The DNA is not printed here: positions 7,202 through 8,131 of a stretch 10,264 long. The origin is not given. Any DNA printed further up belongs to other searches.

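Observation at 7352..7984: YqeH: LuxR-type HTH fused to a cysteine-rich N-terminal region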

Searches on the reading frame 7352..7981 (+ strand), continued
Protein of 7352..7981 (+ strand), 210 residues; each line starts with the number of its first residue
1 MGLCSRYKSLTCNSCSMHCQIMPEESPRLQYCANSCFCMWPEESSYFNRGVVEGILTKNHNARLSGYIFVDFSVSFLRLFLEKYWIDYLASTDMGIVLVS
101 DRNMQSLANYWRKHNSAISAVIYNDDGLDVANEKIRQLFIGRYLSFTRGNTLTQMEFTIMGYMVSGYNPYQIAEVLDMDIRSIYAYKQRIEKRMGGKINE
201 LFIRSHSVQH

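Call 60: fold_search(model_id=the predicted structure, library=afdb50)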
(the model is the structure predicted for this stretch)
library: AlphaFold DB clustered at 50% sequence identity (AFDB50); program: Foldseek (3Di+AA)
matches with E <= 10: 1980; with E <= 0.001: 343
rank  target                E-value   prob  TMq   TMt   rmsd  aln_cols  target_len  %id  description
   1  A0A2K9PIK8            1.9e-36  1.00  0.99  0.89   0.7       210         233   78  Transcriptional regulator
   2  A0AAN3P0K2            7.4e-35  1.00  0.89  0.96   1.4       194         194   98  LuxR family transcriptional regulator [Escherichia coli]
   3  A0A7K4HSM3            7.0e-34  1.00  0.98  0.91   0.9       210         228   68  Helix-turn-helix transcriptional regulator [Escherichia fergusonii]
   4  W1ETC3                8.4e-31  1.00  0.81  0.99   0.7       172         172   99  Uncharacterized protein YqeH [Escherichia coli ISC7]
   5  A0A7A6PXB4            9.6e-31  1.00  0.82  0.99   0.6       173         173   99  Helix-turn-helix transcriptional regulator (Fragment) [Escherichia coli]
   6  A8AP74                1.2e-28  1.00  0.81  0.87   0.7       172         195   81  LuxR family transcriptional regulator [Citrobacter koseri (strain ATCC BAA-895 / CDC 4225-83 / SGSC4696)]
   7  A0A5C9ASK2            3.6e-26  1.00  0.70  0.97   1.9       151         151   99  Helix-turn-helix transcriptional regulator (Fragment) [Escherichia coli]
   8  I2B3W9                8.5e-26  1.00  0.92  0.92   1.8       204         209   50  HTH luxR-type domain-containing protein [Shimwellia blattae (strain ATCC 29907 / DSM 4481 / JCM 1650 / NBRC 105725 / CDC 9005-74)]
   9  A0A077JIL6            1.9e-23  1.00  0.87  0.70   2.6       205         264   41  Orf3/QacEdelta1 fusion protein (Fragment) [Escherichia coli]
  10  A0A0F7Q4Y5            4.0e-23  1.00  0.89  0.81   2.2       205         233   41  Orf3-qacEdelta1 fusion (Fragment) [Providencia rettgeri]
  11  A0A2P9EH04            5.5e-23  1.00  0.88  0.79   1.9       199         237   42  Helix-turn-helix transcriptional regulator [Escherichia coli]
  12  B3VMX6                1.1e-22  1.00  0.85  0.55   1.8       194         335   43  Orf3/QacEdelta1 fusion protein [Klebsiella pneumoniae]
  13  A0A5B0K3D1            1.3e-22  1.00  0.90  0.91   2.1       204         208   42  Helix-turn-helix transcriptional regulator
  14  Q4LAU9                1.7e-22  1.00  0.86  0.62   3.0       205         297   41  ORF3-QacEdelta1 fusion protein (Fragment) [Klebsiella pneumoniae]
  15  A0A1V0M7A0            2.8e-22  1.00  0.89  0.53   2.8       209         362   41  Orf3/QacEdelta1 fusion protein [Providencia rettgeri]
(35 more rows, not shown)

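Call 69: fold_search(model_id=the predicted structure, library=pdb)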
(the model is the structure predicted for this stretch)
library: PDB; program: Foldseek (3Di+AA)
matches with E <= 10: 855; with E <= 0.001: 20
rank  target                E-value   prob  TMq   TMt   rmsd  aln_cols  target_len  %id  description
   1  4ldz_B                3.8e-05  1.00  0.26  0.29  14.9       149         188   14  Crystal structure of the full-length response regulator DesR in the active state (released 2014-07-16)
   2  5w43_A                5.5e-05  1.00  0.40  0.41   6.9       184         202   12  Structure of the two-component response regulator RcsB-DNA complex (released 2018-03-07)
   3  4hye_A                5.5e-05  1.00  0.40  0.41   7.1       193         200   15  Crystal structure of a response regulator spr1814 from Streptococcus pneumoniae reveals unique interdomain contacts am (released 2013-06-05)
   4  5o8y_H                7.5e-05  1.00  0.28  0.28   9.9       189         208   13  Conformational dynamism for DNA interaction in Salmonella typhimurium RcsB response regulator. (released 2017-11-15)
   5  5vxn_A                9.6e-05  1.00  0.42  0.44   6.8       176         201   14  Structure of two RcsB dimers bound to two parallel DNAs. (released 2018-03-07)
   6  4ldz_A                1.5e-04  1.00  0.29  0.30  10.7       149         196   13  Crystal structure of the full-length response regulator DesR in the active state (released 2014-07-16)
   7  6eo2                  1.5e-04  1.00  0.27  0.28  10.1       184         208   11  Conformational dynamism for DNA interaction in Salmonella typhimurium RcsB response regulator. S207C crossed (released 2017-11-15)
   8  5o8y_C                1.7e-04  1.00  0.27  0.27  10.3       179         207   13  Conformational dynamism for DNA interaction in Salmonella typhimurium RcsB response regulator. (released 2017-11-15)
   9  3kln_B                1.8e-04  1.00  0.31  0.31  11.6       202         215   15  Vibrio cholerae VpsT (released 2010-02-09)
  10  4zmr_A                1.8e-04  1.00  0.27  0.27  14.3       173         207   14  Structural characterization of the full-length response regulator spr1814 in complex with a phosphate analogue reveals (released 2016-04-27)
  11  5o8y_A                1.9e-04  1.00  0.30  0.30  10.7       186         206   14  Conformational dynamism for DNA interaction in Salmonella typhimurium RcsB response regulator. (released 2017-11-15)
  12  5vxn_C                2.0e-04  1.00  0.40  0.41   7.3       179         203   14  Structure of two RcsB dimers bound to two parallel DNAs. (released 2018-03-07)
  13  5o8z_B                3.3e-04  1.00  0.45  0.45   7.1       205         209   11  Conformational dynamism for DNA interaction in Salmonella typhimurium RcsB response regulator. (released 2017-11-15)
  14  6eo3_A                4.0e-04  1.00  0.26  0.27   9.5       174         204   14  Conformational dynamism for DNA interaction in Salmonella typhimurium RcsB response regulator. S207C P212121 (released 2017-11-15)
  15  6eo3_B                4.3e-04  1.00  0.33  0.34   7.5       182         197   14  Conformational dynamism for DNA interaction in Salmonella typhimurium RcsB response regulator. S207C P212121 (released 2017-11-15)
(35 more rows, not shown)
